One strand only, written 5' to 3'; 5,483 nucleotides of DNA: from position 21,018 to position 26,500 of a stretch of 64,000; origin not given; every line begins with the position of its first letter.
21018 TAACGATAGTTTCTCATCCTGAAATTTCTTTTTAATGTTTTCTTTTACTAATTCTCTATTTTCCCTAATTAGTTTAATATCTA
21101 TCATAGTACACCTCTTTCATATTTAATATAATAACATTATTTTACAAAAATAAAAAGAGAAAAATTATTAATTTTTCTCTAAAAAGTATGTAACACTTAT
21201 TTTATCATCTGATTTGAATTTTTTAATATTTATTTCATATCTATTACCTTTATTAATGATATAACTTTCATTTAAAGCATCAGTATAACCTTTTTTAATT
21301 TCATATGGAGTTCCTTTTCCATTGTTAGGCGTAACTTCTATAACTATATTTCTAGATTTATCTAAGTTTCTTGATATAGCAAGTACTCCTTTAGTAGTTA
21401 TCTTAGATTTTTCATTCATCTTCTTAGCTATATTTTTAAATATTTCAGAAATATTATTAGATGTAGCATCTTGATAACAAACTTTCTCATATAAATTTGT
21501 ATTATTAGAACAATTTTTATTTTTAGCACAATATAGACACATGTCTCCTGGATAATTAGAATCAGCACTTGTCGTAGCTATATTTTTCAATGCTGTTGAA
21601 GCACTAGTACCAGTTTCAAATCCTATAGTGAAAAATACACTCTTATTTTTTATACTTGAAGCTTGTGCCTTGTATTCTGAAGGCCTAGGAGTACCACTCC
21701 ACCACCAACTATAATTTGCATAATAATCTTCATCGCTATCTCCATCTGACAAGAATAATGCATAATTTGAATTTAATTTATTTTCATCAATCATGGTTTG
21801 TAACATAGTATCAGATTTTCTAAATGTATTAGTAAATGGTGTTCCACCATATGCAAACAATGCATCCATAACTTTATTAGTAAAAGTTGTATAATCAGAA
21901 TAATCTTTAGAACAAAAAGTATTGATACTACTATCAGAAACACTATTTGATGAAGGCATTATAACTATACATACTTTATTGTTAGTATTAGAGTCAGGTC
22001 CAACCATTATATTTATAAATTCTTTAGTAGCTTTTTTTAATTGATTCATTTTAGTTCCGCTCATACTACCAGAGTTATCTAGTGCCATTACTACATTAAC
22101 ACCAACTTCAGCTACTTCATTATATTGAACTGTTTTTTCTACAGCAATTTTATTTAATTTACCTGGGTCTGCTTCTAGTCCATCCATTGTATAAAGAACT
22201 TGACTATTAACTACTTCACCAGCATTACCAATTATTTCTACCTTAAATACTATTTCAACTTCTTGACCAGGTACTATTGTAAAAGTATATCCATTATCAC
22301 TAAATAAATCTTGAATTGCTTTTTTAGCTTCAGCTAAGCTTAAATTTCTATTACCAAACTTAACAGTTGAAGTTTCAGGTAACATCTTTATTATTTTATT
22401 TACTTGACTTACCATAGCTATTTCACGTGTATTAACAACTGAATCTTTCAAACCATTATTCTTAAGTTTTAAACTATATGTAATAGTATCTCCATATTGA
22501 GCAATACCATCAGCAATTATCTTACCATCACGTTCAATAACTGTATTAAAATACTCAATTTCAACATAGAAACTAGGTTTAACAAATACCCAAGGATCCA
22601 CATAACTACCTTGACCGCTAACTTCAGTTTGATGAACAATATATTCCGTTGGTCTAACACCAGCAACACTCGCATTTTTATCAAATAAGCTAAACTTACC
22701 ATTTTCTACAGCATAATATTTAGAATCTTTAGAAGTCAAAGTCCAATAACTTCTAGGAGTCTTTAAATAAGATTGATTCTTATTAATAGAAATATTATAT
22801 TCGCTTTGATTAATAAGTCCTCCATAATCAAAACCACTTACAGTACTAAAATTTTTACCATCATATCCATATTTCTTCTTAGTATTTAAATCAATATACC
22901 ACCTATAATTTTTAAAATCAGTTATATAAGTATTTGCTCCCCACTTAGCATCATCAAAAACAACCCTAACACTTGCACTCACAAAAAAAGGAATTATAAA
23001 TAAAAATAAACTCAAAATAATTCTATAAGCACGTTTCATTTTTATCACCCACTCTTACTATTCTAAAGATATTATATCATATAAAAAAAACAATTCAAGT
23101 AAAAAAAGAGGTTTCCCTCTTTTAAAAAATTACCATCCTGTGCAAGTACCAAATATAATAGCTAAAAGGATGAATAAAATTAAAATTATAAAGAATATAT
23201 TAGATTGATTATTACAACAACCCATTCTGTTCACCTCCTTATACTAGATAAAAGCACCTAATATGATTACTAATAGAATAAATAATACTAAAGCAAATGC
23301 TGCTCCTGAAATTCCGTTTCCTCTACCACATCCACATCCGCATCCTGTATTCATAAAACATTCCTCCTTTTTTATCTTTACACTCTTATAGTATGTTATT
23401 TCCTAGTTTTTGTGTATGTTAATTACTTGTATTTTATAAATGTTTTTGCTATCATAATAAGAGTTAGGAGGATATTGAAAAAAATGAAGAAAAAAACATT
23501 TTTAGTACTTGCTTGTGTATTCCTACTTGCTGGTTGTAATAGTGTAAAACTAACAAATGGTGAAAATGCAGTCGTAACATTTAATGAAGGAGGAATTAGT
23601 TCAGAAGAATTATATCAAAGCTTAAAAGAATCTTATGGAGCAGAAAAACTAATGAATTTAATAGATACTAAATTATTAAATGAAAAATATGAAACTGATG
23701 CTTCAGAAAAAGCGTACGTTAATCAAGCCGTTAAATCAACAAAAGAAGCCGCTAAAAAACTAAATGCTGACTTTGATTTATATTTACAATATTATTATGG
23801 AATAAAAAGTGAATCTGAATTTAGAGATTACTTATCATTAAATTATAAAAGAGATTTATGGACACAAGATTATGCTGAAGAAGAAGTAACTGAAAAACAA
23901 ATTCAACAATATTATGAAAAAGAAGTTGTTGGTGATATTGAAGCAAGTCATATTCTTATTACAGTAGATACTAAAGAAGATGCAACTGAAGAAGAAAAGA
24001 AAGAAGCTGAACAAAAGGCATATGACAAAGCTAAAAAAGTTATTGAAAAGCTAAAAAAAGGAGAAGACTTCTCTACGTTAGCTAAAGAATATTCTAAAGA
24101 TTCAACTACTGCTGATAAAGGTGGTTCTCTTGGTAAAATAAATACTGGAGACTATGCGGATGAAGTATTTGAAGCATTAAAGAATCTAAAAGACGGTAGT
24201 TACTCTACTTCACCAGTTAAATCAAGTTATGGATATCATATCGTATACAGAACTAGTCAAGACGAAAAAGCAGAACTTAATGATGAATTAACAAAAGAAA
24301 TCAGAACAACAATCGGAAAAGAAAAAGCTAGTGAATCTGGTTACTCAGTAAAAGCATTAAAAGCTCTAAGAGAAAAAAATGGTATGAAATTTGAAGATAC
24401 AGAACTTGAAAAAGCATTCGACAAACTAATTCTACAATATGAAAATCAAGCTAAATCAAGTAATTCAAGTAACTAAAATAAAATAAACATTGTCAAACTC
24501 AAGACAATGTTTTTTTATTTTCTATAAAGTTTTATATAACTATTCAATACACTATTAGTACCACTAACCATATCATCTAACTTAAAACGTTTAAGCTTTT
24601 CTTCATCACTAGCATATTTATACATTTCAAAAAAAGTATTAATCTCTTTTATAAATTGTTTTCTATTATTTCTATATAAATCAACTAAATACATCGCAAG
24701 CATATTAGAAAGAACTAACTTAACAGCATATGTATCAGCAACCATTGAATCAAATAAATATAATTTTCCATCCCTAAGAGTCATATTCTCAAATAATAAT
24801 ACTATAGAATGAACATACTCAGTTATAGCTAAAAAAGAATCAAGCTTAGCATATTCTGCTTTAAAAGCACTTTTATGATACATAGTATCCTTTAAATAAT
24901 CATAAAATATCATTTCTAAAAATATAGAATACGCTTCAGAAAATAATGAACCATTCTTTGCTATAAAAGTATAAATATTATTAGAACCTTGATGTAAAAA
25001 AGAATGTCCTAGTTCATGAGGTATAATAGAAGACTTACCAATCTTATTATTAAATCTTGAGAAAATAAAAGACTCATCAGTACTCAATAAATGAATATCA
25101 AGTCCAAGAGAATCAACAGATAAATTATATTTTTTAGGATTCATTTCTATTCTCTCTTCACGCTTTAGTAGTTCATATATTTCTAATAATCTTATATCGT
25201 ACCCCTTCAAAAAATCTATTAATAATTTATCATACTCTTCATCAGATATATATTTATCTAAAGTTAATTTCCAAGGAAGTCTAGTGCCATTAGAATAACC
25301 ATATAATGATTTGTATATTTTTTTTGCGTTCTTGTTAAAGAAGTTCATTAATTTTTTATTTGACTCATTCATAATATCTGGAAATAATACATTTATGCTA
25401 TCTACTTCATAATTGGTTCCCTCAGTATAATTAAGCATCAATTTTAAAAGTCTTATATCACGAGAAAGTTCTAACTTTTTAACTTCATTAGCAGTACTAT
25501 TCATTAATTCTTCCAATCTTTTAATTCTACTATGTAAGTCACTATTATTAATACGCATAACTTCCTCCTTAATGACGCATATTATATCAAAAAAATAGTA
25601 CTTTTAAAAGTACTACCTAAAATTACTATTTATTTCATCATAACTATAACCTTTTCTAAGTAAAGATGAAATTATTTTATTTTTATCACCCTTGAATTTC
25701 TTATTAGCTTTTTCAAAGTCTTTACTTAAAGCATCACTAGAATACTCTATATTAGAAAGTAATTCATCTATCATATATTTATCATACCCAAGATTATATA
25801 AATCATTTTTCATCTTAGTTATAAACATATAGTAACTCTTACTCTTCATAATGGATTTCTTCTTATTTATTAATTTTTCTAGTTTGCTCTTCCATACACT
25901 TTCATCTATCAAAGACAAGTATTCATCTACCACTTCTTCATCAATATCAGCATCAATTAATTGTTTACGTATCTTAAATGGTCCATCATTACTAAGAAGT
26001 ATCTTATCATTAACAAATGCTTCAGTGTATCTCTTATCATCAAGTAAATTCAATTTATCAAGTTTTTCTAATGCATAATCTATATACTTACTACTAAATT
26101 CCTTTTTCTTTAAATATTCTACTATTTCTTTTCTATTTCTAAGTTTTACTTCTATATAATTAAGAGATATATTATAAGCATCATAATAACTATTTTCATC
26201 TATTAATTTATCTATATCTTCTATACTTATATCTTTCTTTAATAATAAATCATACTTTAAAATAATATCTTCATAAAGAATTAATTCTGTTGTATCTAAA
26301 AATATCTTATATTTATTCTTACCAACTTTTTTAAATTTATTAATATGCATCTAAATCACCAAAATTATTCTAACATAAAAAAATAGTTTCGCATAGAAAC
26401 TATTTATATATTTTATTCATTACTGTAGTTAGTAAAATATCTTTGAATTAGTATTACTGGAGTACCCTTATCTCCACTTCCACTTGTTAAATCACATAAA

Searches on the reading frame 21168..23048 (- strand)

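Call 42: search_protein_families(library=pfam, proteins=[window:21168-23048:-], max_evalue=0.00001)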
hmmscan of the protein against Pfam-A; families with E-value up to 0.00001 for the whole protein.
window:21168-23048:- (626 aa): 2 families
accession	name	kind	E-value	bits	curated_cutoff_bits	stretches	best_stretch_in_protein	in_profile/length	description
PF00092.34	VWA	-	1.2e-08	35.9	23.8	1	318-497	1-157/174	von Willebrand factor type A domain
PF13519.12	VWA_2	-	4.5e-06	27.7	27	0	319-436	1-106/107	von Willebrand factor type A domain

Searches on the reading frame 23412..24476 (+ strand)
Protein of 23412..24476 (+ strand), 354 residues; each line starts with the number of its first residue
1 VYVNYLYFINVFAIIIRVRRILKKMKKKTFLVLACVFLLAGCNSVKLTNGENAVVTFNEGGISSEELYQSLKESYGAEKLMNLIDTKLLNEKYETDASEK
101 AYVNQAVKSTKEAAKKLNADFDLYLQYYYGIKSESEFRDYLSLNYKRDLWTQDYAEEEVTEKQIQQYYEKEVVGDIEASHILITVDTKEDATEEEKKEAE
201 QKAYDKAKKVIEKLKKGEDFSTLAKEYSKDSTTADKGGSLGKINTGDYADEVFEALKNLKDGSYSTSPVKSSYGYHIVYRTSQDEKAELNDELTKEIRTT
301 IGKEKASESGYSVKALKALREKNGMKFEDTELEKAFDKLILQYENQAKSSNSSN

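Call 42: search_protein_families(library=pfam, proteins=[window:23412-24476:+], max_evalue=0.00001)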
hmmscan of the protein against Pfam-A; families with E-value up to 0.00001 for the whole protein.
window:23412-24476:+ (354 aa): 3 families
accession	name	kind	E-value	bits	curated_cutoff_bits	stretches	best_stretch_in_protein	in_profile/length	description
PF00639.27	Rotamase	-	1.7e-22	80.6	21.7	1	180-281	1-96/97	PPIC-type PPIASE domain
PF13616.12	Rotamase_3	-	2.8e-22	79.9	22.5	1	165-280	4-112/116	PPIC-type PPIASE domain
PF13145.12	Rotamase_2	-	3.5e-07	31.5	27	1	159-283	1-108/121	PPIC-type PPIASE domain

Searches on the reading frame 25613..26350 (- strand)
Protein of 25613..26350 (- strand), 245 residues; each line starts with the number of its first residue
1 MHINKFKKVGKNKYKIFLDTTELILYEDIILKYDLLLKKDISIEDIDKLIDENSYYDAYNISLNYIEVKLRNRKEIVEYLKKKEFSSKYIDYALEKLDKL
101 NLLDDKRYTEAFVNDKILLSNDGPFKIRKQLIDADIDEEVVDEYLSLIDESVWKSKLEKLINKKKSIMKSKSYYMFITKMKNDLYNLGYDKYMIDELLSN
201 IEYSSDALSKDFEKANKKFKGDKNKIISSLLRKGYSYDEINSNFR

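Call 42: search_protein_families(library=pfam, proteins=[window:25613-26350:-], max_evalue=0.00001)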
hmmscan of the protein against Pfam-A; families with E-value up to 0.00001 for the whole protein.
window:25613-26350:- (245 aa): 2 families
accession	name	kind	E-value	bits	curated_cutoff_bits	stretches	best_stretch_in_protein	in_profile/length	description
PF21982.2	RecX_HTH1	-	1.1e-11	44.9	26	1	58-97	1-40/40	RecX, first three-helix domain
PF02631.22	RecX_HTH2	-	6.4e-07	29.9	26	1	104-145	1-42/42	RecX, second three-helix domain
